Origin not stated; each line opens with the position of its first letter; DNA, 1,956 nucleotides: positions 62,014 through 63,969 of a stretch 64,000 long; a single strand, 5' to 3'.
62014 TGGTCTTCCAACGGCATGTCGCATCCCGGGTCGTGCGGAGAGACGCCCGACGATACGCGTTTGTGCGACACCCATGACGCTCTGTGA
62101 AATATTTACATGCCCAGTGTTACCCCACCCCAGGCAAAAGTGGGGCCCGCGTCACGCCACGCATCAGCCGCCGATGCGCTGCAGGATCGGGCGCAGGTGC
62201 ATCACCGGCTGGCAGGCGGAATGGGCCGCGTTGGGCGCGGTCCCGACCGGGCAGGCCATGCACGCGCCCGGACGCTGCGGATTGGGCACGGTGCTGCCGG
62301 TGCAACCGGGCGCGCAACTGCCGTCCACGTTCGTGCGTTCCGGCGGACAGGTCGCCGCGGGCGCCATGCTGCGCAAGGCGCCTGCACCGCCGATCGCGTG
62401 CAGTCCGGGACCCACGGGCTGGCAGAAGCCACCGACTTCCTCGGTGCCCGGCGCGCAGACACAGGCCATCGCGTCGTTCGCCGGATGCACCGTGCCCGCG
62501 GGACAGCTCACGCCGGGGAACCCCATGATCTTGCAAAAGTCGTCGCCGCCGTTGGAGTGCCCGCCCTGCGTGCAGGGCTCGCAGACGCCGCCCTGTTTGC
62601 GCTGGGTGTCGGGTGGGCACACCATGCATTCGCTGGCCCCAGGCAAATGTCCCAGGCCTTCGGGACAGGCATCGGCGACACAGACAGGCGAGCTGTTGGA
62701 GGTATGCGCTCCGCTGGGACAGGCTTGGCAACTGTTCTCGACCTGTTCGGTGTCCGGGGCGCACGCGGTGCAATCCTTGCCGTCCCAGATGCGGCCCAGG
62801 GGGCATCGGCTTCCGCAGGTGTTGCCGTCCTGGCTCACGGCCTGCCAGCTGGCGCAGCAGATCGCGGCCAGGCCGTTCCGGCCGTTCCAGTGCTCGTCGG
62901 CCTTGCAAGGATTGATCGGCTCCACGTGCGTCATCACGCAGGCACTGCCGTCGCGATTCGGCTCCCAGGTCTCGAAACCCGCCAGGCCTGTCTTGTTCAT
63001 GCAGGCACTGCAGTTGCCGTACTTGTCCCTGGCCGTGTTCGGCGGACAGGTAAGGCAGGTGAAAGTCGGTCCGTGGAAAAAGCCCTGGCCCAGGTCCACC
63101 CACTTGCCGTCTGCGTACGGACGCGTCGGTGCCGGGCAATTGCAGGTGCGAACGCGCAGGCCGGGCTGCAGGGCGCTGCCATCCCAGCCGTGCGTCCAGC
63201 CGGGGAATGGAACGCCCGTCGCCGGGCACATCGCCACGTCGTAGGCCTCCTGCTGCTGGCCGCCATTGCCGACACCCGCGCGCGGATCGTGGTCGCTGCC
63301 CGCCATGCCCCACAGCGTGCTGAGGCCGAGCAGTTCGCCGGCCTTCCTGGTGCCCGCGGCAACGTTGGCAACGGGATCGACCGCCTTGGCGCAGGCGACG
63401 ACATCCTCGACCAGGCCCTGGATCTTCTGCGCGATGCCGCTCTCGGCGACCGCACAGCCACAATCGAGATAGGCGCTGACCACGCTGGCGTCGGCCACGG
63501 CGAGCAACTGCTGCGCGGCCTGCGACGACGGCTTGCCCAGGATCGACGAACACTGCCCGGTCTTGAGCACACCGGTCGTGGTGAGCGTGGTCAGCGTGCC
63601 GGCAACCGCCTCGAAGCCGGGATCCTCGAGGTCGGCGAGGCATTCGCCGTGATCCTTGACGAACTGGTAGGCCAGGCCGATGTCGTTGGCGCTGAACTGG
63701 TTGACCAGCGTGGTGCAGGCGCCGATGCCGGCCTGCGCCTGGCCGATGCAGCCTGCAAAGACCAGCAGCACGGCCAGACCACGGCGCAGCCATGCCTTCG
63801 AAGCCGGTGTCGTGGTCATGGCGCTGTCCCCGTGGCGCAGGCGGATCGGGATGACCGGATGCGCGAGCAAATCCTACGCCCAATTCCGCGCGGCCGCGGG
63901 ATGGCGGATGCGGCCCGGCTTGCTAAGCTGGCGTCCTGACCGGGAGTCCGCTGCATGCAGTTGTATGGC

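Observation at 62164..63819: Large secreted protein with roughly 40 cysteines in eukaryote-style CxxC(P/A)xGT repeats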

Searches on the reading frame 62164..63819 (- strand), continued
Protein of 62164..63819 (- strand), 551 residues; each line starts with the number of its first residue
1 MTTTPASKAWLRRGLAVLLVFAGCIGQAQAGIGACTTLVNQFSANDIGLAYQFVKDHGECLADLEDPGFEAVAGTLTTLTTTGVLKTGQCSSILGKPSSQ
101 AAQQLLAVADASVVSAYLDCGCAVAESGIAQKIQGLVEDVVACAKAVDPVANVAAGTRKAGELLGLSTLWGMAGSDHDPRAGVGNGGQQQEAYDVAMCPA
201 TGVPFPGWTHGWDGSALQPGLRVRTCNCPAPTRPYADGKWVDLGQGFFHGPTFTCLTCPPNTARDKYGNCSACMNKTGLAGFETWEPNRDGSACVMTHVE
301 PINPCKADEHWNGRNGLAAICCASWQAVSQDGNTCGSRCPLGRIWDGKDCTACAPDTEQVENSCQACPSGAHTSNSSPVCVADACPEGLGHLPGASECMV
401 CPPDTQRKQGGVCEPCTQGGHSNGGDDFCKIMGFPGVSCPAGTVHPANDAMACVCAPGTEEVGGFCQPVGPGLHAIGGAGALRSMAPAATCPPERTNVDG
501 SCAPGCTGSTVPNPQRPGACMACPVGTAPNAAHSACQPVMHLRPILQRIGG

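Call 75: search_protein_families(library=pfam, proteins=[L014:2-430:+, L014:420-926:+, L014:2669-3355:+, L014:3368-4018:+, L014:4028-5176:+, L014:5195-5707:+, L013:7315-8169:-, L016:241-750:+], max_evalue=0.001)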
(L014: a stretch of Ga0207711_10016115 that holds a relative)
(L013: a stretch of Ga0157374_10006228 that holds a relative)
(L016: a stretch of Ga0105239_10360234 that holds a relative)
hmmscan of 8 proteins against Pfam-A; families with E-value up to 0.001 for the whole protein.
L014:2-430:+ (142 aa): 2 families
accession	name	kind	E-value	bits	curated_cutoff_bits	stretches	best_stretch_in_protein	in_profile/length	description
PF14572.12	Pribosyl_synth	-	1.5e-29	103.7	27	1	30-140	73-183/184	Phosphoribosyl synthetase-associated domain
PF00156.33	Pribosyltran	-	1.2e-13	51.1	26.3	1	2-78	42-125/158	Phosphoribosyl transferase domain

L014:420-926:+ (168 aa): 0 families

L014:2669-3355:+ (228 aa): 2 families
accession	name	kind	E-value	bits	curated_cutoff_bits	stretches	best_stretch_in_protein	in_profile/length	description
PF01386.24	Ribosomal_L25p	-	1.7e-25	89.7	23.6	1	11-99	1-82/82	Ribosomal L25p family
PF14693.11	Ribosomal_TL5_C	-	5.3e-23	81.6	27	1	108-192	2-80/84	Ribosomal protein TL5, C-terminal domain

L014:3368-4018:+ (216 aa): 1 family
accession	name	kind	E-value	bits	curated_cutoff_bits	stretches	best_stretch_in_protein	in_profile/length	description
PF01195.25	Pept_tRNA_hydro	-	2.4e-62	210.5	27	1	20-203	1-183/183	Peptidyl-tRNA hydrolase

L014:4028-5176:+ (382 aa): 3 families
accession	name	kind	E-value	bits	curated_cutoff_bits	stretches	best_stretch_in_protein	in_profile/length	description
PF06071.19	YchF-GTPase_C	-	5.7e-37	126.1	27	1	298-381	1-84/84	Protein of unknown function (DUF933)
PF01926.29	MMR_HSR1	-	1e-21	77.6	21.9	1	24-132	2-86/113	50S ribosome-binding GTPase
PF02421.24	FeoB_N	-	1e-07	32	27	1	24-63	3-42/156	Ferrous iron transport protein B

L014:5195-5707:+ (170 aa): 1 family
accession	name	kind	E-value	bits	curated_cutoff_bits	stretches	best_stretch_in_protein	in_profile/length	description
PF03061.28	4HBT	-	6.3e-15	55.7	20.6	1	22-97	1-77/79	Thioesterase superfamily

L013:7315-8169:- (284 aa): 2 families
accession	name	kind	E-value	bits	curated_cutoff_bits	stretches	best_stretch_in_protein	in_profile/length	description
PF06210.16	DUF1003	-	1e-29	103.2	27.4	1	180-278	2-100/103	Protein of unknown function (DUF1003)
PF00027.35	cNMP_binding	-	8e-21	74.3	27.5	1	40-126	2-88/89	Cyclic nucleotide-binding domain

L016:241-750:+ (169 aa): 0 families

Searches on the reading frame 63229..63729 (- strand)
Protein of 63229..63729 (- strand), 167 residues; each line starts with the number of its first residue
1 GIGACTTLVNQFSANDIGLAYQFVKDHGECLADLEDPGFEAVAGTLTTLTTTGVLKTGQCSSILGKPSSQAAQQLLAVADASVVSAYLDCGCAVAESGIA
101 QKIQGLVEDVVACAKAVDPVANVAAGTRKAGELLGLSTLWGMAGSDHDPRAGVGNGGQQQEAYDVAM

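Call 33: find_homologous_proteins(query=A3, max_evalue=0.001)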
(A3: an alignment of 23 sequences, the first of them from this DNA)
Query A3 (23 sequences) (167 aa, profile of the alignment): 4 proteins with E <= 0.001 among 8000 candidates.
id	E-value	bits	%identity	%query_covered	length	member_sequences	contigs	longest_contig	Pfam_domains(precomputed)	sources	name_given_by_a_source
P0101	2.7e-63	231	67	99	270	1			-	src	-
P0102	2.5e-47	179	71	81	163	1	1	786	-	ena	-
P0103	1.6e-29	121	26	69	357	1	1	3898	-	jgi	jgi:hypothetical protein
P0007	2.0e-10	59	64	35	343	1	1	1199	-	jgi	jgi:hypothetical protein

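Call 46: predict_structure(alignment_id=A3)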
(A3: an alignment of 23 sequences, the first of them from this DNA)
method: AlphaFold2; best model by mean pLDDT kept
length: 167 residues; sequences in the alignment: 23
mean_pLDDT: 72.8   pTM: 0.63
mean pLDDT of the five models: 72.8, 71.7, 69.5, 61.2, 58.5
residues with pLDDT >= 90: 6; 70-90: 112; 50-70: 23; < 50: 26
segments of 3 or more residues with pLDDT < 50: 143-167
pLDDT, mean of each block of 10 residues (from residue 1): 75 79 82 83 88 84 84 89 89 86 78 75 65 59 44 36 32
secondary structure, 60 per line:
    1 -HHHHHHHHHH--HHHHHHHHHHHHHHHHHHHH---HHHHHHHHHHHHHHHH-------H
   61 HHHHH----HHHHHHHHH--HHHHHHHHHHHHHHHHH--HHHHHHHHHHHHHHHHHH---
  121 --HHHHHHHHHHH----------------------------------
elements in order: H2-11 H14-33 H37-52 H60-65 H70-78 H81-97 H100-117 H123-133

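Call 52: fold_search(model_id=the predicted structure, library=pdb)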
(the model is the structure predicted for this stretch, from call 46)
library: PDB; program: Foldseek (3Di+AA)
matches with E <= 10: 12; with E <= 0.001: 0
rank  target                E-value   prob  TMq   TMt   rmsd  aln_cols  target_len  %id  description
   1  2wmn_A                3.1e+00  0.02  0.13  0.07  15.6       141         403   14  Structure of the complex between DOCK9 and Cdc42-GDP. (released 2009-09-22)
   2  8hdu_D                4.1e+00  0.08  0.23  0.24  11.6       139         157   13  De novo design cavitated protein without predefined topology (released 2023-01-18)
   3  7bqn_MODEL_1_A        5.2e+00  0.02  0.14  0.18  13.5       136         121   14  Solution NMR structure of fold-C Rei; de novo designed protein with an asymmetric all-alpha topology (released 2021-04-07)
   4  5yrn_A                5.5e+00  0.08  0.16  0.28  11.5        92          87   13  Structure of RIP2 CARD domain (released 2018-11-14)
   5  8hdu_C                5.5e+00  0.06  0.22  0.23  11.4       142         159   13  De novo design cavitated protein without predefined topology (released 2023-01-18)
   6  4uc6_A                5.5e+00  0.04  0.15  0.15  15.1       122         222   11  N-terminal globular domain of the RSV Nucleoprotein (released 2015-08-19)
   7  1eq1_MODEL_1_A        5.8e+00  0.02  0.12  0.12  17.0       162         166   13  NMR STRUCTURE OF AN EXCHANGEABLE APOLIPOPROTEIN-MANDUCA SEXTA APOLIPOPHORIN-III (released 2002-02-13)
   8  5yxl_A                7.0e+00  0.01  0.15  0.13  21.6       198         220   12  A ligand M binding to FXR (released 2019-03-13)
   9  6jx6_C                7.7e+00  0.02  0.15  0.15  13.6       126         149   16  Tetrameric form of Smac (released 2019-12-04)
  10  4uc6_B                7.7e+00  0.02  0.18  0.15  15.1       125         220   12  N-terminal globular domain of the RSV Nucleoprotein (released 2015-08-19)
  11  9t56_A                8.1e+00  0.02  0.15  0.11  10.7       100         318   12  Cryo-EM structure of ISCro4-DBL-TBL-tDNA-dDNA synaptic complex (released 2026-02-18)
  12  3zuy                  9.8e+00  0.01  0.12  0.08  18.9       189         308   13  Crystal structure of a bacterial homologue of the bile acid sodium symporter ASBT. (released 2011-10-12)

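Call 61: search_solved_structures(query=A3, max_evalue=10, show_alignments=2)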
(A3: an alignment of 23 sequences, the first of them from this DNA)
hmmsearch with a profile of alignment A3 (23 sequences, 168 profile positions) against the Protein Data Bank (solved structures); distinct sequences matched with E-value up to 10: 0.

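Call 81: fold_search(model_id=the predicted structure, library=viral)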
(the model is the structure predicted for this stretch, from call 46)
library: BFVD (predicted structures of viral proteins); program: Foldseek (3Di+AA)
matches with E <= 10: 18; with E <= 0.001: 0
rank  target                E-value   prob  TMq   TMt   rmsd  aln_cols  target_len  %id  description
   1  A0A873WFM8            2.5e+00  0.07  0.19  0.14  16.4       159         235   12  Uncharacterized protein [Klebsiella phage Miami]
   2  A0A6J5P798            3.3e+00  0.03  0.14  0.05  18.1       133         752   13  Uncharacterized protein [uncultured Caudovirales phage]
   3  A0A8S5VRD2            4.0e+00  0.03  0.14  0.15  16.6       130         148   13  (no name in the UniProt tables at hand)
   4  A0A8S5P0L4            4.2e+00  0.04  0.18  0.14  11.5       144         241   15  Repressor protein CI [Siphoviridae sp. ctiMP24]
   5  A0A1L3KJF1            4.4e+00  0.05  0.20  0.13  11.8       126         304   12  (no name in the UniProt tables at hand)
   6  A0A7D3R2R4            6.1e+00  0.02  0.15  0.11  15.8       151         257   12  SMODS and SLOG-associating 2TM effector domain-containing protein [Fadolivirus FV1/VV64]
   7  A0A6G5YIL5            7.5e+00  0.02  0.15  0.12  25.2       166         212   20  (no name in the UniProt tables at hand)
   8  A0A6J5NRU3            7.8e+00  0.02  0.17  0.14  16.3       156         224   13  Uncharacterized protein [uncultured Caudovirales phage]
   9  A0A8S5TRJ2            8.2e+00  0.02  0.16  0.19  13.1       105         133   12  Uncharacterized protein [Siphoviridae sp. ct1SN28]
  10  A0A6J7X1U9            8.2e+00  0.02  0.17  0.06  20.4       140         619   13  Uncharacterized protein (Fragment) [uncultured Caudovirales phage]
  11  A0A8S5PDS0            9.0e+00  0.02  0.20  0.20  14.6       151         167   11  Uncharacterized protein [Caudovirales sp. ctbaM10]
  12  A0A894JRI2            9.0e+00  0.01  0.14  0.08  17.1       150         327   13  (no name in the UniProt tables at hand)
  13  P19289                9.5e+00  0.02  0.17  0.19  15.5       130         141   13  Uncharacterized 15.3 kDa protein [Thermoproteus tenax virus 1 (strain KRA1)]
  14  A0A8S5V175            1.0e+01  0.05  0.15  0.35   4.7        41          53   24  Uncharacterized protein [Siphoviridae sp. ct3r22]
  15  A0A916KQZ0            1.0e+01  0.02  0.18  0.15  16.4       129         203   10  Uncharacterized protein [Mythimna separata entomopoxvirus 'L']
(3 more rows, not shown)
